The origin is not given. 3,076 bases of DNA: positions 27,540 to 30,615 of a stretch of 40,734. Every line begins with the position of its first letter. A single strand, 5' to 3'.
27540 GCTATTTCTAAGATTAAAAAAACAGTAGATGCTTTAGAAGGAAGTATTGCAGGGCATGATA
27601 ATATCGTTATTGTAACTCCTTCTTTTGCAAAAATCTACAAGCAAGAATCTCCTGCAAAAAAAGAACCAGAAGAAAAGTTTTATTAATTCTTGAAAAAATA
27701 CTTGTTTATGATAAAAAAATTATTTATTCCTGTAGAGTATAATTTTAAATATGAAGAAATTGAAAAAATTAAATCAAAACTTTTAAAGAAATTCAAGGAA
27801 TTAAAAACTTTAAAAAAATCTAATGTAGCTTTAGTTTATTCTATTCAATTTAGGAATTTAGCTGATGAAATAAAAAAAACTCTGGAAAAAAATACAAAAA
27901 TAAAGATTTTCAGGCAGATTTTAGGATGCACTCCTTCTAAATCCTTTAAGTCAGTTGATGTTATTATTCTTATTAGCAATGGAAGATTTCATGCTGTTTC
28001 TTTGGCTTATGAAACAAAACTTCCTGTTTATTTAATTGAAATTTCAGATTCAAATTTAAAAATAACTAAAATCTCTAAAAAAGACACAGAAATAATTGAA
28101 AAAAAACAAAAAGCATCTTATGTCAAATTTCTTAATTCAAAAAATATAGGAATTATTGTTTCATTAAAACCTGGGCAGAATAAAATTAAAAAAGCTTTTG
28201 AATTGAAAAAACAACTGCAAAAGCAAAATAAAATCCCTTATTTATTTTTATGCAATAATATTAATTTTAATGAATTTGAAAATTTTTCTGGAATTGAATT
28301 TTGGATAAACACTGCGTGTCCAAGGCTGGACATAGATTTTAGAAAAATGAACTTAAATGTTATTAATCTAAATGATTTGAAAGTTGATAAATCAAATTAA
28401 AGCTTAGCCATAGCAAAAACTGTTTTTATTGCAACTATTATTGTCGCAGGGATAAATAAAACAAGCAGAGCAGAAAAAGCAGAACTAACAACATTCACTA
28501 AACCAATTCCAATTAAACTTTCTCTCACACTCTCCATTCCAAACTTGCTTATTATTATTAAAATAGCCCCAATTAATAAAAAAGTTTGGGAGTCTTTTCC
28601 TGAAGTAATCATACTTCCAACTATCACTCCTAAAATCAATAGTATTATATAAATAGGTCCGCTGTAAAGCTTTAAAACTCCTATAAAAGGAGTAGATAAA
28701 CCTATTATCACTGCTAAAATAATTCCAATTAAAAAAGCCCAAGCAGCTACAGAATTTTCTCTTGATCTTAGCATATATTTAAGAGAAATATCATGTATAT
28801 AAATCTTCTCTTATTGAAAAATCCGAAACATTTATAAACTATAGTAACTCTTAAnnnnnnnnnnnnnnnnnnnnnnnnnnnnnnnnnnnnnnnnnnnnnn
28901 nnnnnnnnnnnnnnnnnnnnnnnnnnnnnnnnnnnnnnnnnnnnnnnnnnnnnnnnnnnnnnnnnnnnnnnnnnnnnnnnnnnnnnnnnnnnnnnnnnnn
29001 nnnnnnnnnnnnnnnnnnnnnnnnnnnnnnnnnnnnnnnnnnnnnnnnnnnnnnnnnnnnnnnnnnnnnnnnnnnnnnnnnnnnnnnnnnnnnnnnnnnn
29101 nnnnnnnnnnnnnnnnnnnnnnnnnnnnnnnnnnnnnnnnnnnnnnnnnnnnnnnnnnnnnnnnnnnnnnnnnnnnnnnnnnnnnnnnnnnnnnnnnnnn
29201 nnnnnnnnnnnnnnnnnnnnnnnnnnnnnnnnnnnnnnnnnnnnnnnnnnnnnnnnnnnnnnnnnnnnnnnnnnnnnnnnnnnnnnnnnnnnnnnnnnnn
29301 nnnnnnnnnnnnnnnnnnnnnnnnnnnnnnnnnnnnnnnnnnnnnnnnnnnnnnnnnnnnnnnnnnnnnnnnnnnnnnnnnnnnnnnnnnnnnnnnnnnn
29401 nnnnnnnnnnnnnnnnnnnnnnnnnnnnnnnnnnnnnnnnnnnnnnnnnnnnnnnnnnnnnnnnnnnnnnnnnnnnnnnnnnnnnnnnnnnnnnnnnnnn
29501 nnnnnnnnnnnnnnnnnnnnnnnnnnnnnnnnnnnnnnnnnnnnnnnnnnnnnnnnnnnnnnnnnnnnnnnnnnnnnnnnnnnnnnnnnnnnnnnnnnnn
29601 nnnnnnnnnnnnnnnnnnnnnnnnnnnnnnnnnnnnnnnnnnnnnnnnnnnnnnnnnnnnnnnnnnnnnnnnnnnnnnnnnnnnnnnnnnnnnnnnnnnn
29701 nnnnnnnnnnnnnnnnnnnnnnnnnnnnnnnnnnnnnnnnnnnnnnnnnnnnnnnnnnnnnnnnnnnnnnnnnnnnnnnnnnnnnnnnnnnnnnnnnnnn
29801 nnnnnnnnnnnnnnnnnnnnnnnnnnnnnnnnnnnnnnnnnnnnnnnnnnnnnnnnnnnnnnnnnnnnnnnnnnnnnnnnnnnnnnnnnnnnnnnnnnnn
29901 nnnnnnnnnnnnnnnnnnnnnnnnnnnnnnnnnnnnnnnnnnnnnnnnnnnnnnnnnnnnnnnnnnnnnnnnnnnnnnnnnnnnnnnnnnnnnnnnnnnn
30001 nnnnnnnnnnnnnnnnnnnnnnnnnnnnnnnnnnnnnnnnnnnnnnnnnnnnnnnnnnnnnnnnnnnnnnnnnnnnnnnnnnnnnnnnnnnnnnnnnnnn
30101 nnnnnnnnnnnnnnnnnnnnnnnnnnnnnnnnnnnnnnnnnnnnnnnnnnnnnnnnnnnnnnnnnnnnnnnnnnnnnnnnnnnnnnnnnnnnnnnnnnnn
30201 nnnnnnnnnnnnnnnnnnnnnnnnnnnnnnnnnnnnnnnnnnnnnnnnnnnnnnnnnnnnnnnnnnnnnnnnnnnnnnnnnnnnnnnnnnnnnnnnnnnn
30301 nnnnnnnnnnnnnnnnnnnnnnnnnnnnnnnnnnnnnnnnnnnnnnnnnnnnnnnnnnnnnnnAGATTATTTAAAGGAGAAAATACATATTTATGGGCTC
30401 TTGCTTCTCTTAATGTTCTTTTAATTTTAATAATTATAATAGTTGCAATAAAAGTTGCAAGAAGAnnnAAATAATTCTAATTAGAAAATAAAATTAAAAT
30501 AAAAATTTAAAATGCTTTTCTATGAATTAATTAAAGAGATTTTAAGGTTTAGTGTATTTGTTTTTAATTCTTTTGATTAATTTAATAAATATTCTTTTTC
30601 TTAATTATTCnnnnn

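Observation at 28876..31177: Miniature archaeosortase-like protein next to an acidic surface protein with a TM + KVARR tail: possible dedicated sorting pair with an unrecognised signal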

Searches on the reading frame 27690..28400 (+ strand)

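Call 36: search_protein_families(library=pfam, proteins=[window:27690-28400:+], max_evalue=0.001)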
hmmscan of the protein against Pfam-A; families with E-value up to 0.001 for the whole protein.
window:27690-28400:+ (236 aa): 1 family
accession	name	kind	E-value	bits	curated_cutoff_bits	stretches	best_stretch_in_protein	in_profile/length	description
PF01866.22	Diphthamide_syn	-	4.5e-34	118.7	33.2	1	10-216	65-273/302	Putative diphthamide synthesis protein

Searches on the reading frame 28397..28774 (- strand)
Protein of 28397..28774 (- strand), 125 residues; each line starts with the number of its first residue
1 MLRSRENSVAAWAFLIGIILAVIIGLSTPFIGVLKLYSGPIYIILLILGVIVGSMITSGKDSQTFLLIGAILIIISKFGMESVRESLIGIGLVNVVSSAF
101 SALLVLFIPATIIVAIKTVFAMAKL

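Call 3: search_protein_families(library=ncbifam, proteins=[window:28397-28774:-], max_evalue=1)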
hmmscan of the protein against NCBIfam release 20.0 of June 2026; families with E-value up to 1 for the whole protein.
window:28397-28774:- (125 aa): 0 families

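Call 4: search_protein_families(library=pfam, proteins=[window:28397-28774:-], max_evalue=1)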
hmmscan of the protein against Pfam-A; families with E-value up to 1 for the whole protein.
window:28397-28774:- (125 aa): 2 families
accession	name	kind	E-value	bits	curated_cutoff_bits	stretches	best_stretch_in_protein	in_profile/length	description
PF14023.12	Bestrophin-like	-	0.026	14.5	32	1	8-35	199-226/232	Bestrophin-like domain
PF10160.15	Tmemb_40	-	0.2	11.5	25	1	33-121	41-127/255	Predicted membrane protein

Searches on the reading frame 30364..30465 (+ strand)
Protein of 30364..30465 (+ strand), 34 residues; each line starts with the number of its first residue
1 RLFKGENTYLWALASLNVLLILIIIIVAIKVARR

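Call 48: search_protein_representatives(alignment_id=A2)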
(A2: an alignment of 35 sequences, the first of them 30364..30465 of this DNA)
Query: 35 sequences, 30 profile positions. Proteins with E-value up to 0.001 (for the whole library): 370; up to 1e-10: 8; up to 1e-30: 0. The best 150 are listed.
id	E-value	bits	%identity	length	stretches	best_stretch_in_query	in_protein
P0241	3.3e-11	58.3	-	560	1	1-30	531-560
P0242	4.9e-11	57.8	-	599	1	1-30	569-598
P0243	6.3e-11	57.4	-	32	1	1-30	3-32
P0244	6.5e-11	57.4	-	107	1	2-30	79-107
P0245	8.3e-11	57.0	-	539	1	1-30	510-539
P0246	8.7e-11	57.0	-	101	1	1-29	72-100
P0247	9.6e-11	56.8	-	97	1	1-30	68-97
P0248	1.0e-10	56.7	-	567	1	1-30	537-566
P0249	1.1e-10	56.7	-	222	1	1-29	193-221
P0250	1.4e-10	56.3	-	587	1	1-30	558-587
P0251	2.1e-10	55.7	-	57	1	2-30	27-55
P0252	2.1e-10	55.7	-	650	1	1-30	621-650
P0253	2.4e-10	55.6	-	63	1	1-30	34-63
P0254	3.1e-10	55.2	-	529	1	1-30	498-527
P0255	3.3e-10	55.1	-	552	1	1-30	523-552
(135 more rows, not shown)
